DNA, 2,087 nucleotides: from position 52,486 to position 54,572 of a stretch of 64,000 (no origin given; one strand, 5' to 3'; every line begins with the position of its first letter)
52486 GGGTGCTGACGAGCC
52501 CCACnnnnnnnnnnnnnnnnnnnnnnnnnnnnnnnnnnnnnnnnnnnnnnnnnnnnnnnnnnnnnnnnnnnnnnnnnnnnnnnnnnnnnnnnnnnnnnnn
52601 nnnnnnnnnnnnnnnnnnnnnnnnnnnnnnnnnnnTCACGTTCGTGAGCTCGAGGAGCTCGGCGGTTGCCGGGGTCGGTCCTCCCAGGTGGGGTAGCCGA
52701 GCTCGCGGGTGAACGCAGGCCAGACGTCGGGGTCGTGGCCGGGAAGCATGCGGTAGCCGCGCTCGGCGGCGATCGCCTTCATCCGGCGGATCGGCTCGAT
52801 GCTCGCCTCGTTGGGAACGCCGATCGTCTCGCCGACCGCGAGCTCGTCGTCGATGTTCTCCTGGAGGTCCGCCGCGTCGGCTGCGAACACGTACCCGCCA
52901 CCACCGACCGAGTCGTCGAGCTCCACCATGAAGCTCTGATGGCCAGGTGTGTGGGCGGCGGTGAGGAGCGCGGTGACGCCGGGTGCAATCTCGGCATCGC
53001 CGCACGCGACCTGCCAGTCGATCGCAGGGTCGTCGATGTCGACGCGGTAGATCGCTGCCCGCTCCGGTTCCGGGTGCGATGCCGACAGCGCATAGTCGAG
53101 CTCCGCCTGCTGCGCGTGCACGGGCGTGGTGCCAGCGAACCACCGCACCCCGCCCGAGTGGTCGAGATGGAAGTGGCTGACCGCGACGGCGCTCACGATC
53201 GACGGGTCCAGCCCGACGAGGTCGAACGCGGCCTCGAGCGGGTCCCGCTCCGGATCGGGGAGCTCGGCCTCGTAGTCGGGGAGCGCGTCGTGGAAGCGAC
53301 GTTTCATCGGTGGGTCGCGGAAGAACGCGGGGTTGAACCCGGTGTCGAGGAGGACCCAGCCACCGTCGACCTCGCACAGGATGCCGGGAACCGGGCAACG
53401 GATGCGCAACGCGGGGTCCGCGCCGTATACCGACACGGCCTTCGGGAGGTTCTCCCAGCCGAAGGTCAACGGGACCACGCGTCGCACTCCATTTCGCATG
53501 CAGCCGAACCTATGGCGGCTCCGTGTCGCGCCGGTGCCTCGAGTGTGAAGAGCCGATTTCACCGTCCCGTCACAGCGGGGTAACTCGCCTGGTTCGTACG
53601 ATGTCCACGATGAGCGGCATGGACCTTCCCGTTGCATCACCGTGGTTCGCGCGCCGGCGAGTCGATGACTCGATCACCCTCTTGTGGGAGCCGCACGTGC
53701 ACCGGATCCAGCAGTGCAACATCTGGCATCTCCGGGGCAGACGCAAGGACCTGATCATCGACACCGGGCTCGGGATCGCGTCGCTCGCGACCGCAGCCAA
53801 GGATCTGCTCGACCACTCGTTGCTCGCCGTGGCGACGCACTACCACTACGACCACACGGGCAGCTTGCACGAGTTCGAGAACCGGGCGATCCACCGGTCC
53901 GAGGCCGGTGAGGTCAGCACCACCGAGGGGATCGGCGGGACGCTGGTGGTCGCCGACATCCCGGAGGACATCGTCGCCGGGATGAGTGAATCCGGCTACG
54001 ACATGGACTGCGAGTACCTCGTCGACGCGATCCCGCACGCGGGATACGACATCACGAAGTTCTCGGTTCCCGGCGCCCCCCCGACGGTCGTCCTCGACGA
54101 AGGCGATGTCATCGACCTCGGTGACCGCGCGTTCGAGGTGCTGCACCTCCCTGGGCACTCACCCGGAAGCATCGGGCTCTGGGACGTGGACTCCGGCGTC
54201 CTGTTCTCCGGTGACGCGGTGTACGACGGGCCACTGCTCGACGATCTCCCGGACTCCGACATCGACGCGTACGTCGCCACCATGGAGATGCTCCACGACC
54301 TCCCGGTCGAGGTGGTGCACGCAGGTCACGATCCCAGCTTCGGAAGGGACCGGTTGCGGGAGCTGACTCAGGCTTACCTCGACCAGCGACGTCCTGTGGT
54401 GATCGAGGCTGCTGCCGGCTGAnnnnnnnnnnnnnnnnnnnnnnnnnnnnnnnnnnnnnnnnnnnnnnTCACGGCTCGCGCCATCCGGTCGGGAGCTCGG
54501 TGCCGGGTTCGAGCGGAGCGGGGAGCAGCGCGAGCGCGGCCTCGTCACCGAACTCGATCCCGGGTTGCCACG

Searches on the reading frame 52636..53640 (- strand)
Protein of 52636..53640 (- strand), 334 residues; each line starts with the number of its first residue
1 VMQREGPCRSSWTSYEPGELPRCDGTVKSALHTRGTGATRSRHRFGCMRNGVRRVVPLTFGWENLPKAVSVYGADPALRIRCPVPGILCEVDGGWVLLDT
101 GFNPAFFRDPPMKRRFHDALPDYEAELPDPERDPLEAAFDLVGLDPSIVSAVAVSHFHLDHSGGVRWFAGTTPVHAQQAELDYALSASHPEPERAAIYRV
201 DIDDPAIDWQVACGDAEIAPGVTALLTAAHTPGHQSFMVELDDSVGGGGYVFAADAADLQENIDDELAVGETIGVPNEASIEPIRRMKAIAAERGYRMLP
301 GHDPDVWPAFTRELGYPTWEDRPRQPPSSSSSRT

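Call 12: search_protein_families(library=pfam, proteins=[window:52636-53640:-], max_evalue=0.001)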
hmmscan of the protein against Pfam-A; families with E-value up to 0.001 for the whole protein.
window:52636-53640:- (334 aa): 1 family
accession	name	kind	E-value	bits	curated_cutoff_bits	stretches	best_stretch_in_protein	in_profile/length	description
PF00753.33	Lactamase_B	-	1.4e-11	45.1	22.7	1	88-267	10-161/196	Metallo-beta-lactamase superfamily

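Call 25: search_protein_families(library=ncbifam, proteins=[window:52681-53499:-], max_evalue=0.00001)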
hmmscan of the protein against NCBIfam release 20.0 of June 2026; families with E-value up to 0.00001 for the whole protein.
window:52681-53499:- (273 aa): 4 families
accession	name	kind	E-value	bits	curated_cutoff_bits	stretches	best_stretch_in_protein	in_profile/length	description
NF045699.1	AHLLactAiiA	equivalog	3.5e-25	88.6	375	1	33-258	30-239/251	quorum-quenching N-acyl homoserine lactonase AiiA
NF047925.1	pyridox_lacton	equivalog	8.6e-25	88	325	1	27-265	25-262/268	4-pyridoxolactonase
NF045700.1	AHLLactAttM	equivalog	2.6e-23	82.9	390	1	34-265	30-255/257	AttM family quorum-quenching N-acyl homoserine lactonase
NF047976.1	lactonase_AhlS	equivalog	7.2e-10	38.4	475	1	33-264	39-268/276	AhlS family quorum-quenching N-acyl homoserine lactonase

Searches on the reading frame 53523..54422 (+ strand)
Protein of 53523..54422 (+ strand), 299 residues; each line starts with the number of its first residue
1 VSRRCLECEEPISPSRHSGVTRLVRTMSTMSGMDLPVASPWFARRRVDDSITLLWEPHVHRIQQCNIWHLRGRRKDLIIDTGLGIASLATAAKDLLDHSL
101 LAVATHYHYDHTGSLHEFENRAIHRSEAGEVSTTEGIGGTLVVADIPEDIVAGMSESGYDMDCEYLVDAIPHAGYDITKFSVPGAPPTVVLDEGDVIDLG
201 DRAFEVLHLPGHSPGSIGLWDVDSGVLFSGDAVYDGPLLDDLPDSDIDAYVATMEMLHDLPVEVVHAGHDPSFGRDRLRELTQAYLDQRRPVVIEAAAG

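Call 4: search_protein_families(library=pfam, proteins=[window:53523-54422:+], max_evalue=0.01)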
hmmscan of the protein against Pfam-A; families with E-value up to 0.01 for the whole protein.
window:53523-54422:+ (299 aa): 2 families
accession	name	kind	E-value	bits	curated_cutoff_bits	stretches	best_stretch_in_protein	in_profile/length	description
PF00753.33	Lactamase_B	-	1.1e-21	78.1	22.7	1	63-269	4-196/196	Metallo-beta-lactamase superfamily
PF19583.5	ODP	-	0.0018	18.6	27.2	1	189-259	91-165/194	ODP family beta lactamase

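Call 25: search_protein_families(library=ncbifam, proteins=[window:53616-54404:+], max_evalue=0.00001)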
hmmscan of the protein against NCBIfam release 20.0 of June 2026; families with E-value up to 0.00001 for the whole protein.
window:53616-54404:+ (263 aa): 8 families
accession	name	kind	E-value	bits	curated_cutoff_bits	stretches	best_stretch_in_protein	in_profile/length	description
TIGR04558.1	SoxH_rel_PQQ_1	hypoth_equivalog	1.1e-10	41.1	300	1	155-256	132-231/285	quinoprotein relay system zinc metallohydrolase 1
TIGR03413.1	GSH_gloB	equivalog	4e-10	39.5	200.8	0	157-232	83-157/248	hydroxyacylglutathione hydrolase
NF012229.1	bla_class_B_core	domain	1.5e-09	38.1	100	0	41-92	22-76/139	metallo-beta-lactamase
NF047975.1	blaPYX_B1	exception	3.4e-07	29.9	473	0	179-248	165-238/245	PYX family subclass B1 metallo-beta-lactamase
NF033088.2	bla_subclass_B1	equivalog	3.8e-07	30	200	0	42-93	39-94/217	subclass B1 metallo-beta-lactamase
NF033105.1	bla_subclass_B3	equivalog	4.1e-07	29.6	240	0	150-187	115-152/257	subclass B3 metallo-beta-lactamase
TIGR04559.1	SoxH_rel_PQQ_2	hypoth_equivalog_domain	7.8e-07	28.8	280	0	154-242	129-216/283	quinoprotein relay system zinc metallohydrolase 2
NF007597.0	PRK10241.1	equivalog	6.1e-06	25.7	421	0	157-206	86-133/251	hydroxyacylglutathione hydrolase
